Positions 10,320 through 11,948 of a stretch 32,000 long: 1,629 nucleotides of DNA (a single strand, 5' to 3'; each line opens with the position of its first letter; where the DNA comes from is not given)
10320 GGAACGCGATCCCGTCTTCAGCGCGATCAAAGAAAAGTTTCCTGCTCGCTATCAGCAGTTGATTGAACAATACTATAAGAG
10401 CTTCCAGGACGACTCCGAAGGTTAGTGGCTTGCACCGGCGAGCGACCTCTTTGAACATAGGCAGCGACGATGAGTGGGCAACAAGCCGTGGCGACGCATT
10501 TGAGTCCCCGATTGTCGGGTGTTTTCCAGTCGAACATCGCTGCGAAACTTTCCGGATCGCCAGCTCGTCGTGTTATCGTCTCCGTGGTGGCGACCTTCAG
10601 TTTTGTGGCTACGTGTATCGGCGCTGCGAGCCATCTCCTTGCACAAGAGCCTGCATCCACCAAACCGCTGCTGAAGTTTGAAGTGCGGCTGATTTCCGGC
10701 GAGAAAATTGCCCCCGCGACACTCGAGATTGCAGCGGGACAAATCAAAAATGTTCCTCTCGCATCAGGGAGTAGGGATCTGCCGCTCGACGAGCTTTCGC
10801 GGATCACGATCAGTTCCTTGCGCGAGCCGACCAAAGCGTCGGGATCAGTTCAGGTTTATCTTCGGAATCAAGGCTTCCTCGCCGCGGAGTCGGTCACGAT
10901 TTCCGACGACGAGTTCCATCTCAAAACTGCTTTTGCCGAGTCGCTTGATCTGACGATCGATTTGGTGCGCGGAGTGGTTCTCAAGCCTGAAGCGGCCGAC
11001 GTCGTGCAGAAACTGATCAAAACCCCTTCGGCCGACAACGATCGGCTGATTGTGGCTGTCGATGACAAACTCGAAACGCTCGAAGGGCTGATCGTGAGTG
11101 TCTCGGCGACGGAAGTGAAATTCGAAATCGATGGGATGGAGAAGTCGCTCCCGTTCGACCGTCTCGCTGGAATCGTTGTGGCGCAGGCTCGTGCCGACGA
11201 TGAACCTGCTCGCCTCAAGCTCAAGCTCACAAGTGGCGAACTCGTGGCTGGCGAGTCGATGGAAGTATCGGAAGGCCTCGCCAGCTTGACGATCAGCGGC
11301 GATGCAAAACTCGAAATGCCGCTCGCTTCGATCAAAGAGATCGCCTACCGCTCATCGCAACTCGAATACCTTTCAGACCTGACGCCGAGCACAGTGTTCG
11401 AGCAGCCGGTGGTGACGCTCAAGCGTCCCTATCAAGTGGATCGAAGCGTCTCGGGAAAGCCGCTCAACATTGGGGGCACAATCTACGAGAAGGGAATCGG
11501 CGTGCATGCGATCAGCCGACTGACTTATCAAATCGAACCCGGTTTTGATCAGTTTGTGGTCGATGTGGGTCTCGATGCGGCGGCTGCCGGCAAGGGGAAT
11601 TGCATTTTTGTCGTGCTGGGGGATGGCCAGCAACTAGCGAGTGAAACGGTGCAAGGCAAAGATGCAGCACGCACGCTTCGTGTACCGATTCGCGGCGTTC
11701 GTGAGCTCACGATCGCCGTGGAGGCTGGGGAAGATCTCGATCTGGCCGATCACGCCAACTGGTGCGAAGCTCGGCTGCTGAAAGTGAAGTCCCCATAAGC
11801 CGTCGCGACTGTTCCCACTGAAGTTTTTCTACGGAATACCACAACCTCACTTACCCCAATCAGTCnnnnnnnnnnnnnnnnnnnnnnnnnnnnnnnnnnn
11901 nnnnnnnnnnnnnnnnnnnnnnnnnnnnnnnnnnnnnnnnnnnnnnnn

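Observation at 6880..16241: Six-gene operon-like cluster of secreted proteins: repeat-rich coiled-coil, TPR, NPCBM, one live and two dead HtrA-type proteases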

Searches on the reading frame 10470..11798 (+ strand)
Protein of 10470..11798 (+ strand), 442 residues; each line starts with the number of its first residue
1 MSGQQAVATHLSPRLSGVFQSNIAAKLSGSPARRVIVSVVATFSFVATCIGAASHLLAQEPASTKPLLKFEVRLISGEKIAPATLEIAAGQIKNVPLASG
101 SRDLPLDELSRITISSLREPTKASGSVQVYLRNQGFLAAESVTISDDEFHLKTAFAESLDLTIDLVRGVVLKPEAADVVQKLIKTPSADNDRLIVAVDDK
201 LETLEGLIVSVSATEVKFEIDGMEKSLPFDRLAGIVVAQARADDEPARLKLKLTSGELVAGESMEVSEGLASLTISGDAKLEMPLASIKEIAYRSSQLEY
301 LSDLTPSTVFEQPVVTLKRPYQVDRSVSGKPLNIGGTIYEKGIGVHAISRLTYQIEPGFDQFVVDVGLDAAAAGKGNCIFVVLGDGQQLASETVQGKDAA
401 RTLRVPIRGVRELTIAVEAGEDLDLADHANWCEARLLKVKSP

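Call 5: search_protein_families(library=pfam, proteins=[window:10470-11798:+], max_evalue=0.01)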
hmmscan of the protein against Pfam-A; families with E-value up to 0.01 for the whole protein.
window:10470-11798:+ (442 aa): 1 family
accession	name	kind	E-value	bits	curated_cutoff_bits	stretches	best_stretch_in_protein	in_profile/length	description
PF08305.17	NPCBM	-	3e-35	121.6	23.9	1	299-436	3-136/137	NPCBM/NEW2 domain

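Call 7: search_protein_families(library=ncbifam, proteins=[window:10470-11798:+], max_evalue=0.1)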
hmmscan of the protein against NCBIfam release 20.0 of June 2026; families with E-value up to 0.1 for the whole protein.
window:10470-11798:+ (442 aa): 0 families

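Call 9: find_homologous_proteins(query=window:10470-11798:+, max_evalue=0.00001)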
Query window:10470-11798:+ (442 aa): 36 proteins with E <= 0.00001 among 8000 candidates.
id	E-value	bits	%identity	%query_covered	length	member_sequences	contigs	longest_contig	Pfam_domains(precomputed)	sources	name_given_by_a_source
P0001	2.8e-270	914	98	100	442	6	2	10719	PF08305.18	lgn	-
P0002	1.8e-149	516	63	85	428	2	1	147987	PF08305.18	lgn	-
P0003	6.0e-85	304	42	86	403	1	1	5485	PF08305.18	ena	-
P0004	7.0e-83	297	40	86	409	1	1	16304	PF08305.18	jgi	jgi:hypothetical protein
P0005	2.7e-82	295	41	87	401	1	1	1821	PF08305.18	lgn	-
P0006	4.6e-82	294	39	91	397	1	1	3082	PF08305.18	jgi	jgi:hypothetical protein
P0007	1.9e-79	286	40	87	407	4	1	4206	PF08305.18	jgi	jgi:hypothetical protein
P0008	8.0e-79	284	39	90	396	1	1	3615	PF08305.18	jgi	jgi:hypothetical protein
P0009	5.2e-78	281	41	83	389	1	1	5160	PF08305.18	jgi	jgi:hypothetical protein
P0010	5.5e-78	281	39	83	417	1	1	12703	PF08305.18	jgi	jgi:hypothetical protein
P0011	8.7e-78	280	39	92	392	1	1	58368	PF08305.18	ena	-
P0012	1.4e-77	279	40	87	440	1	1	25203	PF08305.18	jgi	-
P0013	6.8e-76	274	37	92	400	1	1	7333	PF08305.18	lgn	-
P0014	9.4e-76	273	39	92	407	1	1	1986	PF08305.18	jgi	jgi:hypothetical protein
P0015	5.8e-74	268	43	71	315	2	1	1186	PF08305.18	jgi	jgi:hypothetical protein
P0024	5.4e-51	192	35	74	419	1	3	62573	PF08305.18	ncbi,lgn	-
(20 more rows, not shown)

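Call 10: find_encoding_contigs(protein=P0002, flank=10000, max_places=2)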
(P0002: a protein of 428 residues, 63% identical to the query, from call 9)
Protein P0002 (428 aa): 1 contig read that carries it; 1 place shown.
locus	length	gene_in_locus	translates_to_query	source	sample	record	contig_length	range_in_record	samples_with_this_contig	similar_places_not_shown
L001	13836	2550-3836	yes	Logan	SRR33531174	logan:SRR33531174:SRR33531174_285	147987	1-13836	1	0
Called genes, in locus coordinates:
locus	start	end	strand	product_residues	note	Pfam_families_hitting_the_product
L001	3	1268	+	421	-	?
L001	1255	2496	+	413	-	-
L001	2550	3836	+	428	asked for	PF08305:NPCBM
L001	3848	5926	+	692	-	PF00089:Trypsin, PF13365:Trypsin_2, PF13180:PDZ_2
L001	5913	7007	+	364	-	PF13365:Trypsin_2, PF00595:PDZ (weak), PF13180:PDZ_2, PF17820:PDZ_6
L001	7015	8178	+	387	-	PF13365:Trypsin_2, PF00595:PDZ (weak), PF13180:PDZ_2, PF17820:PDZ_6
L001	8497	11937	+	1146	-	PF00289:Biotin_carb_N, PF02222:ATP-grasp, PF02786:CPSase_L_D2, PF07478:Dala_Dala_lig_C, PF02785:Biotin_carb_C, PF00682:HMGL-like, PF02436:PYC_OADA, PF00364:Biotin_lipoyl, +1 more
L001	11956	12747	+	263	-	PF03099:BPL_LplA_LipB, PF02237:BPL_C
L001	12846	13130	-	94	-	-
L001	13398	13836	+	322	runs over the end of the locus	PF12728:HTH_17, PF02607:B12-binding_2, PF02310:B12-binding (weak)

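Call 11: find_encoding_contigs(protein=P0011, flank=10000, max_places=2)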
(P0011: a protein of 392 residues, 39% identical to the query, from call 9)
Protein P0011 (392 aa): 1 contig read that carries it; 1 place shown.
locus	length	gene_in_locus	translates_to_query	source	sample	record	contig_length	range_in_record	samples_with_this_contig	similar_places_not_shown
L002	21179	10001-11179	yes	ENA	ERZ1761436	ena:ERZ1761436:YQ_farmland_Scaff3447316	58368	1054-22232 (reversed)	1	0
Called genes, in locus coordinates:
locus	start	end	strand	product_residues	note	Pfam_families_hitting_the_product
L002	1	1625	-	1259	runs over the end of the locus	PF13360:PQQ_2, PF13570:Beta-prop_ACSF4 (weak)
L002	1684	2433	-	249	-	PF02472:ExbD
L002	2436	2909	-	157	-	PF02472:ExbD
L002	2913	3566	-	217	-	PF01618:MotA_ExbB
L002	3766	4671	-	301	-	-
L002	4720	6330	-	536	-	PF13243:SQHop_cyclase_C (faint)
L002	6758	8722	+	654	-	-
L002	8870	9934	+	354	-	-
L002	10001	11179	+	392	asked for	PF08305:NPCBM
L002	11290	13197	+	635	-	PF00089:Trypsin, PF13365:Trypsin_2, PF13180:PDZ_2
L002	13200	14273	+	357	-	PF13365:Trypsin_2, PF00595:PDZ (weak), PF13180:PDZ_2, PF17820:PDZ_6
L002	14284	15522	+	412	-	PF13365:Trypsin_2, PF00595:PDZ, PF13180:PDZ_2, PF17820:PDZ_6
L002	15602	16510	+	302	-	PF20226:DUF6585 (weak)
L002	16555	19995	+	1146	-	PF00289:Biotin_carb_N, PF02222:ATP-grasp, PF02786:CPSase_L_D2, PF07478:Dala_Dala_lig_C, PF02785:Biotin_carb_C, PF00682:HMGL-like, PF02436:PYC_OADA, PF00364:Biotin_lipoyl, +2 more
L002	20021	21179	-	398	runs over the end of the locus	PF00595:PDZ (weak), PF13180:PDZ_2, PF14685:PDZ_Tricorn (faint), PF17820:PDZ_6, PF00595:PDZ, PF13180:PDZ_2, PF17820:PDZ_6 (weak)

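Call 12: find_encoding_contigs(protein=P0024, flank=10000, max_places=2)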
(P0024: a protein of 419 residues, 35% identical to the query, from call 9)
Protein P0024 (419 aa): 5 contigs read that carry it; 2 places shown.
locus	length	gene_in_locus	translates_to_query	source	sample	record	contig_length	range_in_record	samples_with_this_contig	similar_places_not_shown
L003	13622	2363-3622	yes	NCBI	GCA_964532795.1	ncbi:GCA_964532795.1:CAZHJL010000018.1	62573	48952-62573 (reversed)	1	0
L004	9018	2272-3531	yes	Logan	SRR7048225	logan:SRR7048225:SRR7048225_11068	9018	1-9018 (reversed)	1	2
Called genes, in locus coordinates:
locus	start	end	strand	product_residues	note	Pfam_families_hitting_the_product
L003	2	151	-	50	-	?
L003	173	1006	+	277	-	-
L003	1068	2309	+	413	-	-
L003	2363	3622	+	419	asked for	PF08305:NPCBM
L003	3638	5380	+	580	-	PF00089:Trypsin, PF13365:Trypsin_2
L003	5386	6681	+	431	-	PF00595:PDZ (faint), PF13365:Trypsin_2, PF13180:PDZ_2, PF17820:PDZ_6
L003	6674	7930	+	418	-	PF13365:Trypsin_2, PF00595:PDZ, PF13180:PDZ_2, PF14685:PDZ_Tricorn (faint), PF17820:PDZ_6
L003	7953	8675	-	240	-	-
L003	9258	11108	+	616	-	PF22842:Pel9A-like_beta_helix (weak), PF13229:Beta_helix, PF05048:NosD (weak)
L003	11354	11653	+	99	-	-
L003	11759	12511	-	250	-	PF19567:CpsB_CapC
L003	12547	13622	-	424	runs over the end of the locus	PF00994:MoCF_biosynth, PF18146:CinA_KH, PF02464:CinA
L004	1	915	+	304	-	?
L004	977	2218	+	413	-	-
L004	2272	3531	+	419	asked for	PF08305:NPCBM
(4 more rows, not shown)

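Call 18: find_related_loci(query=A1, collection=genome_contigs, flank=10000)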
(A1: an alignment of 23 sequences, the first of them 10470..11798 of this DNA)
Query A1 (442 aa) in genome_contigs; peptide patterns used: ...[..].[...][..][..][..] (x = any residue, [..] = any of these).
600 stretches matched a pattern (row limit reached: there are more); 573 encode a relative of the query (tblastn E <= 1e-3); the best 80 are kept; 80 distinct loci.
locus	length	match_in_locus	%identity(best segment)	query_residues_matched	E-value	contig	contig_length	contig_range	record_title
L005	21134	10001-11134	38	48-438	2e-79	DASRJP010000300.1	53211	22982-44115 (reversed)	MAG TPA_asm: Pirellulaceae bacterium isolate SMAG_U10139 k141_1278809, whole genome shotgun sequence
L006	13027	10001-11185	38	49-440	2e-77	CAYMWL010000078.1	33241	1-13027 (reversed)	MAG TPA_asm: uncultured Pirellulaceae bacterium isolate SRP287051_co2_180 genome assembly, contig: NODE_2799_length_3324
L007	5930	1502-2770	35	12-440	3e-76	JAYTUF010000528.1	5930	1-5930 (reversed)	MAG: Anatilimnocola sp. isolate GFS_5507 GFS_5507_527, whole genome shotgun sequence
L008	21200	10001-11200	37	40-442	2e-75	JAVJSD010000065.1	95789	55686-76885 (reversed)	MAG: Pirellulaceae bacterium isolate G1-WW12-08 k141_46342, whole genome shotgun sequence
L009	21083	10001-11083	38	74-438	9e-74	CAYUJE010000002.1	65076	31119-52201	MAG TPA_asm: uncultured Pirellulaceae bacterium isolate SRP150892_co2_125 genome assembly, contig: NODE_433_length_65076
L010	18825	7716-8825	36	66-438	7e-74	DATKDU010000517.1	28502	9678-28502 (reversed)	MAG TPA_asm: Pirellulaceae bacterium isolate SMAG_U14481 k141_2067728, whole genome shotgun sequence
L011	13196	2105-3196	38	72-438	2e-73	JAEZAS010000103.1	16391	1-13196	MAG: Planctomycetota bacterium isolate OH_CBrB_161 k127_1411114, whole genome shotgun sequence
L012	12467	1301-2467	36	41-438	9e-71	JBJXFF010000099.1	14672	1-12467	MAG: Pirellulaceae bacterium isolate F1F2.bin.526 k127_2395721, whole genome shotgun sequence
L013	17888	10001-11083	36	74-438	2e-69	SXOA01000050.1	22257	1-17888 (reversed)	MAG: Planctomycetaceae bacterium isolate F1-120-MAGs210 F1-120__c228653, whole genome shotgun sequence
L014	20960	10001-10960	37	127-438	1e-62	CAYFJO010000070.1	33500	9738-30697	MAG TPA_asm: uncultured Pirellulaceae bacterium isolate ERP003628_co1_109 genome assembly, contig: NODE_382_length_33500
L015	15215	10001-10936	38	129-438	4e-62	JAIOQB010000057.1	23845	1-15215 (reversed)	MAG: Planctomycetia bacterium isolate LakeFargette_0920_ALND_MAG_62_14 LacPavin_0920_ALND_scaffold_101805, whole genome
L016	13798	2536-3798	34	36-440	3e-60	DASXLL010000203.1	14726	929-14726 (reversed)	MAG TPA_asm: Pirellulaceae bacterium isolate SMAG_U5301 k141_2687776, whole genome shotgun sequence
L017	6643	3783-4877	34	71-438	4e-59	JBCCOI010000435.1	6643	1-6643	MAG: Planctomycetota bacterium isolate P01_D01_bin.10 k141_657281_length_6643_cov_24.4774, whole genome shotgun sequence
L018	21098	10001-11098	32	77-439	7e-57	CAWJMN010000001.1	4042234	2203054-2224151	MAG: uncultured Planctomycetaceae bacterium isolate MFD02832.bin.1.28 genome assembly, contig: contig_4673, whole genome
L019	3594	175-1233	34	80-442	2e-56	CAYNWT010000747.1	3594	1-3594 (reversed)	MAG TPA_asm: uncultured Planctomycetaceae bacterium isolate binchicken_co258_152 genome assembly, contig: NODE_21299_len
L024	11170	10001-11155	29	61-438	1e-49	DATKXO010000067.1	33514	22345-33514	MAG TPA_asm: Phycisphaerae bacterium isolate SMAG_U14193 k141_4169480, whole genome shotgun sequence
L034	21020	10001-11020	31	102-438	3e-43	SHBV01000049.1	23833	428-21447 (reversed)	MAG: Verrucomicrobiaceae bacterium isolate MED-G183 Verrucomicrobiaceae-MED-G183-C49, whole genome shotgun sequence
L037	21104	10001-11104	28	86-440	5e-43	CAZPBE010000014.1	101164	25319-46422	MAG TPA_asm: uncultured Pirellulaceae bacterium isolate SRP268394_co2_197 genome assembly, contig: NODE_187_length_10116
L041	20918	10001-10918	31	137-438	4e-42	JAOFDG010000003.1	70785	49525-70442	Verrucomicrobiales bacterium isolate AH-601-G14 AH-601-G14_NODE_3, whole genome shotgun sequence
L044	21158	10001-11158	27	42-438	2e-41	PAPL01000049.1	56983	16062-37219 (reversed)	MAG: Verrucomicrobiales bacterium isolate SP164 117627, whole genome shotgun sequence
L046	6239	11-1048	30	94-438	6e-41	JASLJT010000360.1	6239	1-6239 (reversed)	MAG: Verrucomicrobiales bacterium isolate ETNP1_MAG_10 c_000002480988, whole genome shotgun sequence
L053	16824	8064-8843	31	179-438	3e-37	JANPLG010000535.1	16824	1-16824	MAG: Actinomycetes bacterium isolate VAR_61_concoct_378 VAR_61_k141_3662023, whole genome shotgun sequence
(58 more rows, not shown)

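Call 22: search_protein_families(library=pfam, proteins=[L018:174-1646:+, L018:1701-4235:+, L018:4273-6489:+, L005:4242-6488:+, L005:2586-3992:-, L034:118-837:+, L034:889-1956:+, L034:2041-4470:+, L034:4490-6775:+, L034:11074-12000:+], max_evalue=0.01)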
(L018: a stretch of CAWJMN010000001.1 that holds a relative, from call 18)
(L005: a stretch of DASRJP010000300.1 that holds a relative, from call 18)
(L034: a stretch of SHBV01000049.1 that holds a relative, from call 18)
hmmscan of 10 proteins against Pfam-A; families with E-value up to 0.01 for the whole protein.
L018:174-1646:+ (490 aa): 6 families
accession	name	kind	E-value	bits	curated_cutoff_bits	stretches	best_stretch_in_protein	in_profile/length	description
PF13360.13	PQQ_2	-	7.6e-08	32.7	27.6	2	307-398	5-96/233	Outer membrane protein assembly factor BamB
PF22701.2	Mala_s_1-like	-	8.2e-06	26.1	27.5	0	364-419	87-144/195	Mal s 1 allergenic protein-like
PF14269.12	Arylsulfotran_2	-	7.1e-05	22.8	27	0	370-399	267-296/301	Arylsulfotransferase (ASST)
PF13646.12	HEAT_2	-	0.00014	22.5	27.7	1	131-200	14-83/88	HEAT repeats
PF05935.17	Arylsulfotrans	-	0.0038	16.7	24.2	0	344-425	26-112/374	Arylsulfotransferase (ASST)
PF13570.13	Beta-prop_ACSF4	-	0.0048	16.8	133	1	253-400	144-296/329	Beta-alanine-activating enzyme, beta-propeller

L018:1701-4235:+ (844 aa): 1 family
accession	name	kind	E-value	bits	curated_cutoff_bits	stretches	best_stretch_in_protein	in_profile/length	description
PF00092.34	VWA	-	9.6e-06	26.4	23.8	1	233-275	102-143/174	von Willebrand factor type A domain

L018:4273-6489:+ (738 aa): 0 families

L005:4242-6488:+ (748 aa): 0 families

L005:2586-3992:- (468 aa): 26 families (the best 25 are shown)
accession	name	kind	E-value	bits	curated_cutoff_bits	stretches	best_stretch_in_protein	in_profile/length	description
PF07719.23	TPR_2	-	1.3e-21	75.3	27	1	254-286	1-33/34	Tetratricopeptide repeat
PF13431.12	TPR_17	-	6.3e-20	70.2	24.4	2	178-210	1-33/34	Tetratricopeptide repeat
PF13432.12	TPR_16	-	1.2e-19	70.8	32.7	3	162-218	3-59/65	Tetratricopeptide repeat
PF00515.34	TPR_1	-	1.2e-17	63.3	27.8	1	254-286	1-33/34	Tetratricopeptide repeat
PF13428.12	TPR_14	-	3.9e-17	61.5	23.5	3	255-297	2-44/44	Tetratricopeptide repeat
PF13424.12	TPR_12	-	4.1e-17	62.6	30.1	3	122-185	10-74/77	Tetratricopeptide repeat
PF14559.12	TPR_19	-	3.5e-15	56.5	25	4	136-190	5-59/68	Tetratricopeptide repeat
PF13181.12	TPR_8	-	6.1e-15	54.5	25.7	0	192-221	3-32/34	Tetratricopeptide repeat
PF13414.12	TPR_11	-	5.7e-13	48.8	26.8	1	169-202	7-40/42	TPR repeat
PF13174.12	TPR_6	-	1.5e-12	47.7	26.3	1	158-189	2-33/33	Tetratricopeptide repeat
PF13176.12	TPR_7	-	8e-09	35.3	27.9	1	158-185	1-30/36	Tetratricopeptide repeat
PF12895.13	ANAPC3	-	1.1e-07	32.4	27.2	1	182-248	18-80/82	Anaphase-promoting complex, cyclosome, subunit 3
PF07721.20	TPR_4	-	1.4e-07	31.9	27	0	226-248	3-25/26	Tetratricopeptide repeat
PF24575.1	TPR_Slam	-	1.5e-07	32.2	35.2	0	247-297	41-90/104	Surface lipoprotein assembly modifier, N-terminal TPR repeats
PF13371.12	TPR_9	-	3e-07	30.8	35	1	169-222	8-61/73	Tetratricopeptide repeat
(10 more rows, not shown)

L034:118-837:+ (239 aa): 3 families
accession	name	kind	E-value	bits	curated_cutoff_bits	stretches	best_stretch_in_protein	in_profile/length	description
PF13360.13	PQQ_2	-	4.2e-12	46.7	27.6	2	90-181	5-93/233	Outer membrane protein assembly factor BamB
PF01011.28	PQQ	-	1.4e-05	24.5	26.7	1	7-100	57-136/595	Glucose/ethanol/alcohol dehydrogenase, beta-propeller domain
PF25293.1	Beta-prop_EMC1_N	-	0.00098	19.3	34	1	80-152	34-105/219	EMC1 N-terminal beta-propeller domain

L034:889-1956:+ (355 aa): 3 families
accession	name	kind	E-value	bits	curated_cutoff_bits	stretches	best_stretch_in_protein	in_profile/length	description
PF00432.27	Prenyltrans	-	1.9e-06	27.9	26.5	1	164-275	52-159/304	Prenyltransferase alpha-alpha toroid domain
PF13243.12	SQHop_cyclase_C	-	0.00016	21.3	26.1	1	161-278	158-279/319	Squalene-hopene cyclase C-terminal domain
PF13249.12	SQHop_cyclase_N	-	0.0013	18.4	26.2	0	163-205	46-87/291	Squalene-hopene cyclase N-terminal domain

L034:2041-4470:+ (809 aa): 3 families
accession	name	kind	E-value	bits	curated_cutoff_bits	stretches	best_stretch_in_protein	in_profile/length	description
PF00092.34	VWA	-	8.8e-05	23.2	23.8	1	210-254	103-146/174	von Willebrand factor type A domain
PF13768.12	VWA_3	-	0.00011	22.7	27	1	140-253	30-139/155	von Willebrand factor type A domain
PF07090.17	GATase1_like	-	0.0055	16.7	27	0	571-619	196-245/247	Putative glutamine amidotransferase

L034:4490-6775:+ (761 aa): 0 families

L034:11074-12000:+ (308 aa): 13 families
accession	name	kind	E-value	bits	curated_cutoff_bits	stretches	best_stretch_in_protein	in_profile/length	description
PF07726.17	AAA_3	-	4.8e-56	188.7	27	1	35-165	1-131/131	ATPase family associated with various cellular activities (AAA)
PF07728.20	AAA_5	-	4e-16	59.7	22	1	35-163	1-139/139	AAA domain (dynein-related subfamily)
PF17863.7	AAA_lid_2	-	2.6e-13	49.9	22.7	1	238-283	11-56/74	AAA lid domain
PF20030.5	bpMoxR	-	3e-11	43.2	27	1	5-207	3-204/205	MoxR domain in the MoxR-vWA-beta-propeller ternary systems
PF00004.35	AAA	-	8.5e-08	33.2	21.2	1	36-165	1-125/131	ATPase family associated with various cellular activities (AAA)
PF05496.18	RuvB_N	-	1e-06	29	27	1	34-127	34-115/159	Holliday junction DNA helicase RuvB P-loop domain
PF00158.32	Sigma54_activat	-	1.8e-05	24.9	20.2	1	33-145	22-142/168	Sigma-54 interaction domain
PF13191.12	AAA_16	-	0.00015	22.7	32.6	1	34-64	25-58/167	AAA ATPase domain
PF20720.3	nSTAND3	-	0.00017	21.8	27.2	1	32-55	16-39/155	Novel STAND NTPase 3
PF01078.27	Mg_chelatase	-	0.00046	20.1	20.3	0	15-54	4-43/207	Magnesium chelatase, subunit ChlI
PF00493.29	MCM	-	0.00058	19.5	23.3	1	31-149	55-176/224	MCM P-loop domain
PF13401.12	AAA_22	-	0.00089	20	27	0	33-60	5-35/130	AAA domain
PF05729.18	NACHT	-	0.0041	17.4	26.7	1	36-56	3-23/167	NACHT domain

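Call 29: search_protein_families(library=pfam, proteins=[L034:12677-14167:+, L034:14171-14797:+, L034:14832-15713:+, L034:15766-17361:+, L034:17361-19367:+, L034:20152-21020:+, L034:6802-8745:+, L034:8770-9822:+, L034:19376-20068:-], max_evalue=0.01)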
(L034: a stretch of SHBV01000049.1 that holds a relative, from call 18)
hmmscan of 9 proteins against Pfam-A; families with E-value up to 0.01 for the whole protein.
L034:12677-14167:+ (496 aa): 2 families
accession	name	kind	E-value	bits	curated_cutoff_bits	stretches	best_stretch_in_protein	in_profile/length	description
PF00370.27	FGGY_N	-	7.3e-63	212.9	28.8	1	3-250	2-245/245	FGGY family of carbohydrate kinases, N-terminal domain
PF02782.22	FGGY_C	-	3.9e-23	82.7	27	1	262-440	4-195/198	FGGY family of carbohydrate kinases, C-terminal domain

L034:14171-14797:+ (208 aa): 1 family
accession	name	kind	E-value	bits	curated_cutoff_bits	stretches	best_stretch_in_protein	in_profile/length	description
PF04028.18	DUF374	-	4.3e-24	84.3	26.8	1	65-128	8-69/69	Domain of unknown function (DUF374)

L034:14832-15713:+ (293 aa): 2 families
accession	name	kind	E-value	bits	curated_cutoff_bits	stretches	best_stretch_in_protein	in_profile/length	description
PF02882.25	THF_DHG_CYH_C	-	1.9e-65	219.5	27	1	121-289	1-158/160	Tetrahydrofolate dehydrogenase/cyclohydrolase, NAD(P)-binding domain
PF00763.28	THF_DHG_CYH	-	3.7e-42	143.7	32.8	1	4-118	1-115/115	Tetrahydrofolate dehydrogenase/cyclohydrolase, catalytic domain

L034:15766-17361:+ (531 aa): 2 families
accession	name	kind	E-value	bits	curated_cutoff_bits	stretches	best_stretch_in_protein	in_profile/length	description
PF04087.19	DUF389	-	4e-36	124.5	23.9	1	328-464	1-137/137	Domain of unknown function (DUF389)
PF00582.32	Usp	-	1.2e-06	29.6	24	1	128-244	5-131/141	Universal stress protein family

L034:17361-19367:+ (668 aa): 4 families
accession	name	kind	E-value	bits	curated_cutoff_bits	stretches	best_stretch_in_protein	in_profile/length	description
PF13307.12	Helicase_C_2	-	1.8e-45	155.5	25.3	1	496-660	1-169/170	Helicase C-terminal domain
PF00270.35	DEAD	-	8.4e-12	45.6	26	1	50-103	9-64/167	DEAD/DEAH box helicase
PF04851.21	ResIII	-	2.3e-06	28.1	22.5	0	35-103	2-72/164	Type III restriction enzyme, res subunit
PF06733.21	DEAD_2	-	0.00014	22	21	1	196-268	102-169/172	DEAD_2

L034:20152-21020:+ (289 aa): 2 families
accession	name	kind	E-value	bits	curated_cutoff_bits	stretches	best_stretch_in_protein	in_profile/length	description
PF13727.12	CoA_binding_3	-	1.1e-06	29.2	25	1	69-231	2-173/175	CoA-binding domain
PF13567.11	DUF4131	-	0.0055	16.9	31.6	0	92-177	9-90/165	Domain of unknown function (DUF4131)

L034:6802-8745:+ (647 aa): 1 family
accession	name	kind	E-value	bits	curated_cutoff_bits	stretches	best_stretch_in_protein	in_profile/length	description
PF13779.11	DUF4175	-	2.1e-06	26.5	27.3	1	49-309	504-743/825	Domain of unknown function (DUF4175)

L034:8770-9822:+ (350 aa): 2 families
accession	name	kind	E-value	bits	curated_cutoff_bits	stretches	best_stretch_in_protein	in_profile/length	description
PF13174.12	TPR_6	-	2.2e-07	31.5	26.3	1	149-181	1-33/33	Tetratricopeptide repeat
PF21545.3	T7SS_EccA1_N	-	0.0054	16.5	27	1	94-180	152-237/272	T7SS, ESX-1 secretion system protein EccA1, N-terminal domain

L034:19376-20068:- (230 aa): 1 family
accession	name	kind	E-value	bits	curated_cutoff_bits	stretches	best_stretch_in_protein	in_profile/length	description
PF01487.21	DHquinase_I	-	7.2e-37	128.1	22.2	1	14-224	2-230/230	Type I 3-dehydroquinase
